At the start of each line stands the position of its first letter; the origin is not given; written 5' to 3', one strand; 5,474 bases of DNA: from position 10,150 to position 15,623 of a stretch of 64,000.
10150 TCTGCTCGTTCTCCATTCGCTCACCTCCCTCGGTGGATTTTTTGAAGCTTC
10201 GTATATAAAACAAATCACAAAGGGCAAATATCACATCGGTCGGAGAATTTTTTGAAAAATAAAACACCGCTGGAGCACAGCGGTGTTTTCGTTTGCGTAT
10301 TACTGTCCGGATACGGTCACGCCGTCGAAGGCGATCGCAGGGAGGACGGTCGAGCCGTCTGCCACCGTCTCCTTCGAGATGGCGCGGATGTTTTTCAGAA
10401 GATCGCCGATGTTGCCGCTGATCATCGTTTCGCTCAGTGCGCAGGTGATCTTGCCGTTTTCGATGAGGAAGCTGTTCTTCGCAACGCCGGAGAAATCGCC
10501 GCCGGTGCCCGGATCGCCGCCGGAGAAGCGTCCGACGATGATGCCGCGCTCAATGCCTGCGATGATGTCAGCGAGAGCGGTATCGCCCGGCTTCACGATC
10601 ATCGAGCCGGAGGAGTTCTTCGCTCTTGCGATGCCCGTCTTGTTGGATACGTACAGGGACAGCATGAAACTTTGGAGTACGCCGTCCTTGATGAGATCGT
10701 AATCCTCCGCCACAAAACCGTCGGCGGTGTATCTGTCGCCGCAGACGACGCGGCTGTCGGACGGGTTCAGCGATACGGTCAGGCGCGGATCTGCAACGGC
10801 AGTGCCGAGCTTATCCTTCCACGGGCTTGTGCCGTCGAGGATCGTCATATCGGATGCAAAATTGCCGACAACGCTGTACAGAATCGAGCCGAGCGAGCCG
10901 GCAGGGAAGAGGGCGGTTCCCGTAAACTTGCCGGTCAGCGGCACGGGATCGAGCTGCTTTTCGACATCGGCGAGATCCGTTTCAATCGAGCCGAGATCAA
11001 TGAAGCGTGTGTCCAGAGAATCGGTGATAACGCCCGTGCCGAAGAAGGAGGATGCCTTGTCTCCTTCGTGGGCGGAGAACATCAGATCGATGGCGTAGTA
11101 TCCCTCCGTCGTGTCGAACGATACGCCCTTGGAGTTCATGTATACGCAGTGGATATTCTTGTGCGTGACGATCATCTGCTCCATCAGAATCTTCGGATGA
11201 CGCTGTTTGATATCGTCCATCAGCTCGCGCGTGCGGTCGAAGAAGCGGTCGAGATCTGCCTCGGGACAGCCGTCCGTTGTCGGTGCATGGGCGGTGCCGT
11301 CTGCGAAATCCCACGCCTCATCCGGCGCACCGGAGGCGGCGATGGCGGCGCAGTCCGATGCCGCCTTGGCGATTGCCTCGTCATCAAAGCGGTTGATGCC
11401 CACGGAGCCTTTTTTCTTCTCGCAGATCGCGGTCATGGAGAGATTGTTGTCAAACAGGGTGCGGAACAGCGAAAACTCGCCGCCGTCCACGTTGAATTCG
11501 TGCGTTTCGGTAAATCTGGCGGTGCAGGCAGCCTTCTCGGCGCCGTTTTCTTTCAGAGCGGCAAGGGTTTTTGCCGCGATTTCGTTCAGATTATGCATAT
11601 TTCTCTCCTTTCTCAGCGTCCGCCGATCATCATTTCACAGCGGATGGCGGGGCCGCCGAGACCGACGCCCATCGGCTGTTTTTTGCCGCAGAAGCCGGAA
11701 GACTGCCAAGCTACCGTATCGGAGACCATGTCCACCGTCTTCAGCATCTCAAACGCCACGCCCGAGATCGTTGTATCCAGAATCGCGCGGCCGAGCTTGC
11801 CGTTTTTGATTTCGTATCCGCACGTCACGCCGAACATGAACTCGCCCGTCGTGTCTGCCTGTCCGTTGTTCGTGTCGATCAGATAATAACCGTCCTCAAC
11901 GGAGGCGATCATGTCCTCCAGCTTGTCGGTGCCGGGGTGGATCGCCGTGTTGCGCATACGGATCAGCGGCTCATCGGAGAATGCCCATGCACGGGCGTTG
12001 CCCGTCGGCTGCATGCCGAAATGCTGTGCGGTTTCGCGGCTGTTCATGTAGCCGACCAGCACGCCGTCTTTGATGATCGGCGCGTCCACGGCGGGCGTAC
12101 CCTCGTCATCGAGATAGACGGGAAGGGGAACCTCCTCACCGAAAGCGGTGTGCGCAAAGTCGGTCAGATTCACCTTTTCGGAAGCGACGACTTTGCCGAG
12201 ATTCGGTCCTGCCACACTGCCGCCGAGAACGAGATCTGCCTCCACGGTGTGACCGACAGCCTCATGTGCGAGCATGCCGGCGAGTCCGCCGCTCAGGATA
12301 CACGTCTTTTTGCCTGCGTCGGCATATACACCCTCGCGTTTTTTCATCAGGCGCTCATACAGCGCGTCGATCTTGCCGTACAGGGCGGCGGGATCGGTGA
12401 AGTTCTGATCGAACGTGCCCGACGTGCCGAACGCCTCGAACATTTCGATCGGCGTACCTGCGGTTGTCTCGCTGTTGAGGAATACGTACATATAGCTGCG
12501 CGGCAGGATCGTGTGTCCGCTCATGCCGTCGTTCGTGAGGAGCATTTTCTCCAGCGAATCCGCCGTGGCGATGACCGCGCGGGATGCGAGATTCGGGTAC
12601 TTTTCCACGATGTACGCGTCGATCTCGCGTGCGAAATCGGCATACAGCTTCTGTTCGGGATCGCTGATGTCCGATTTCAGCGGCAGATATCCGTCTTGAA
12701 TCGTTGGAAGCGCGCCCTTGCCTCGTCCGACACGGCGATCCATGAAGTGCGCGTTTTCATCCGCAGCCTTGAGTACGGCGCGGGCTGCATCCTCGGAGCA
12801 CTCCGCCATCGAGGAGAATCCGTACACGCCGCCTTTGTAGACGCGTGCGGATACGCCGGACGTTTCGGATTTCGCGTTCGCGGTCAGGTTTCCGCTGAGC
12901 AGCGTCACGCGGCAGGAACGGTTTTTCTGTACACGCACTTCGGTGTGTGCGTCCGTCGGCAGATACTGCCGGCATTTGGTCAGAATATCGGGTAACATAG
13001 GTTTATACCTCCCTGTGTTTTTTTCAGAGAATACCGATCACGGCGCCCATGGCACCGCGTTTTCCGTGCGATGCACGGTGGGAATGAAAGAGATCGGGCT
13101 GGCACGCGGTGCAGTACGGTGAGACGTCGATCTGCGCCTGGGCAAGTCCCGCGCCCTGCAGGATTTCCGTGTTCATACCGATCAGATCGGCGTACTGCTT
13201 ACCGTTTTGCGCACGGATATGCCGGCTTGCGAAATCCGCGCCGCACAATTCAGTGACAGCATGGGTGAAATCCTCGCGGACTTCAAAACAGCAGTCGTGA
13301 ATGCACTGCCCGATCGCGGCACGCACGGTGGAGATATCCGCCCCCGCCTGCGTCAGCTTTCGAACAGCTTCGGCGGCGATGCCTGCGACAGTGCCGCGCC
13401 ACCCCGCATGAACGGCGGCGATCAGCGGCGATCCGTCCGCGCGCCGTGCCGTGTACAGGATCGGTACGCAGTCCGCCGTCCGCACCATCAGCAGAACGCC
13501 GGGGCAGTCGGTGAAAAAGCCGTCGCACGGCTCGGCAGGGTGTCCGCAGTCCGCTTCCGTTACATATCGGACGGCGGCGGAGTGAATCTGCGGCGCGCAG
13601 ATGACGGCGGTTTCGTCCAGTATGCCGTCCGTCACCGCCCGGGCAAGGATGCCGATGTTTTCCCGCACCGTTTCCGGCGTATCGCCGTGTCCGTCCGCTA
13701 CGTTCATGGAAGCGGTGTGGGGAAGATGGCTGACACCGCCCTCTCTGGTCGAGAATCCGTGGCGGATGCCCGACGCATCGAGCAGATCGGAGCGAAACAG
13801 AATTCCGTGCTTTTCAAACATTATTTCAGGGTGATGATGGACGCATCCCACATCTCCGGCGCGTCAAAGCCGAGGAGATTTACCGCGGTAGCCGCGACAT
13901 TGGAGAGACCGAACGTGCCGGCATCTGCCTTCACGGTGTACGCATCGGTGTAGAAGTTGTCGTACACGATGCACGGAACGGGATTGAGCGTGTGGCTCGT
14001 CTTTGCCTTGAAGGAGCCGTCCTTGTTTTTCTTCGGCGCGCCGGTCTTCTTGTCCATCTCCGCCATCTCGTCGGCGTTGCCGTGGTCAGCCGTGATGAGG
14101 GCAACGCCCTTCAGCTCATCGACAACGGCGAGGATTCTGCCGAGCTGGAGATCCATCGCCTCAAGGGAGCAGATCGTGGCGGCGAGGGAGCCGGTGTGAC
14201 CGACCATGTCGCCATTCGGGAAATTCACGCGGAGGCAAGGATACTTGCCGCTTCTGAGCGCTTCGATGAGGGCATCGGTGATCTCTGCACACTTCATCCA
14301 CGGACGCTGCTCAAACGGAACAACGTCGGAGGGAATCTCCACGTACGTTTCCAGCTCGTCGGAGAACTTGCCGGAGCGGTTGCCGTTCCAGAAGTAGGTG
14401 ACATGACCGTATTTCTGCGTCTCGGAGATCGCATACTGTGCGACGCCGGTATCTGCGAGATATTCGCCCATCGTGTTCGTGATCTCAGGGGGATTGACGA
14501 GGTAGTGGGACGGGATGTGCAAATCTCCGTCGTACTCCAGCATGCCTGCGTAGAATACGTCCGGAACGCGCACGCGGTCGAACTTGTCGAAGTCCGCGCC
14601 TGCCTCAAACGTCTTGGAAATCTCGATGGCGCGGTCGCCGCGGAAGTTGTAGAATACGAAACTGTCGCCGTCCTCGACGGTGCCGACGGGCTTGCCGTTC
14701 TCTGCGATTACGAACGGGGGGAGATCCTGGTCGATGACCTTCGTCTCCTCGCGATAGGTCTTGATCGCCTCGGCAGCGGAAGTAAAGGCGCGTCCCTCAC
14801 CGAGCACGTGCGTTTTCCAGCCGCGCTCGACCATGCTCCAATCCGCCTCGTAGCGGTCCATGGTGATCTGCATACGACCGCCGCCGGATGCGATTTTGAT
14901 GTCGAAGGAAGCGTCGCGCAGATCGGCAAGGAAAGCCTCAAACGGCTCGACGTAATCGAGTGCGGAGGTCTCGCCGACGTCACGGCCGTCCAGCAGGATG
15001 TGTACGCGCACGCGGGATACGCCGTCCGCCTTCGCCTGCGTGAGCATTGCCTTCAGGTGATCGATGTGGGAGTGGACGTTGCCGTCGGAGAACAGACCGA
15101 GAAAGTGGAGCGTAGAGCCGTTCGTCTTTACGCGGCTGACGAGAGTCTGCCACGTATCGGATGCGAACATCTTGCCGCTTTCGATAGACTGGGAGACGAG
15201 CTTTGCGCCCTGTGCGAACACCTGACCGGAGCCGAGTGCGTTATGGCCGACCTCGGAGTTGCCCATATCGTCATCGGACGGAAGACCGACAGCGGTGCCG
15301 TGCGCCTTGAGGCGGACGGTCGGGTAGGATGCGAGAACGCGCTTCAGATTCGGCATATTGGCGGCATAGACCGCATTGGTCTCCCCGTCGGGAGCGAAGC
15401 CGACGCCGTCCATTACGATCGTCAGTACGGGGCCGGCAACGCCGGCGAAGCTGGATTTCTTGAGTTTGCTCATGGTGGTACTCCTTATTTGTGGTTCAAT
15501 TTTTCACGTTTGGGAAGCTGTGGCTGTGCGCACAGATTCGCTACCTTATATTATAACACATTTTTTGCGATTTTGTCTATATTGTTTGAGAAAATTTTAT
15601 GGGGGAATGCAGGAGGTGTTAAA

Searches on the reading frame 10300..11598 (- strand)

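Call 49: search_protein_families(library=pfam, proteins=[window:10300-11598:-], max_evalue=0.00001)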
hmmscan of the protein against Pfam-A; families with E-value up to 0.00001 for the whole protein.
window:10300-11598:- (432 aa): 1 family
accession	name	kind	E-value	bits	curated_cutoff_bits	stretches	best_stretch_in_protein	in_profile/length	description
PF19289.4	PmbA_TldD_3rd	-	1.5e-46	158.7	22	1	228-431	5-220/220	PmbA/TldA metallopeptidase C-terminal domain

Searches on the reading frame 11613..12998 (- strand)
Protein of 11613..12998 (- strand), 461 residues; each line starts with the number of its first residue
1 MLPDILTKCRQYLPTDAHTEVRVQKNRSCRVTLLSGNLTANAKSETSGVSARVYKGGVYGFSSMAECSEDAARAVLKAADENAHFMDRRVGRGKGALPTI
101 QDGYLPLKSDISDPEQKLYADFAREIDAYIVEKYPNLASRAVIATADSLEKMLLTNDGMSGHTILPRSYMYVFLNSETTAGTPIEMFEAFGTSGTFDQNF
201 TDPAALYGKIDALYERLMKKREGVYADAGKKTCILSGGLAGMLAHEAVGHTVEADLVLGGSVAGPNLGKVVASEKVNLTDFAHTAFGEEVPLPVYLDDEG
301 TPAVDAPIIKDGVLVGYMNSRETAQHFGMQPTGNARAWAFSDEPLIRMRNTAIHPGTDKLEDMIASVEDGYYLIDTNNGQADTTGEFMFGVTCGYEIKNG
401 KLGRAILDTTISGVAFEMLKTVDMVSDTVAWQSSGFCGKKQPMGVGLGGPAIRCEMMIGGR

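Call 49: search_protein_families(library=pfam, proteins=[window:11613-12998:-], max_evalue=0.00001)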
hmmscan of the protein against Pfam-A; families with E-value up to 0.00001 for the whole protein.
window:11613-12998:- (461 aa): 2 families
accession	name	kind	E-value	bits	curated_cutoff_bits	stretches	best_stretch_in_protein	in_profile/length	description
PF19289.4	PmbA_TldD_3rd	-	3.5e-49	167.4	22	1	229-457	2-217/220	PmbA/TldA metallopeptidase C-terminal domain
PF01523.21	PmbA_TldD_1st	-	1e-10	42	20.9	1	20-83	2-65/65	PmbA/TldA metallopeptidase domain 1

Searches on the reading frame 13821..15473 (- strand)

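Call 49: search_protein_families(library=pfam, proteins=[window:13821-15473:-], max_evalue=0.00001)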
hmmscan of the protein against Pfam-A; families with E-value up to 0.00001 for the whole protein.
window:13821-15473:- (550 aa): 2 families
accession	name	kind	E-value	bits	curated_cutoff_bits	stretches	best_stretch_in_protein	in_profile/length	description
PF01676.23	Metalloenzyme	-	1.2e-67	228.5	24.3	1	15-537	2-251/252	Metalloenzyme superfamily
PF06415.18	iPGM_N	-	3.4e-66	223.3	27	1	93-315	1-216/217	BPG-independent PGAM N-terminus (iPGM_N)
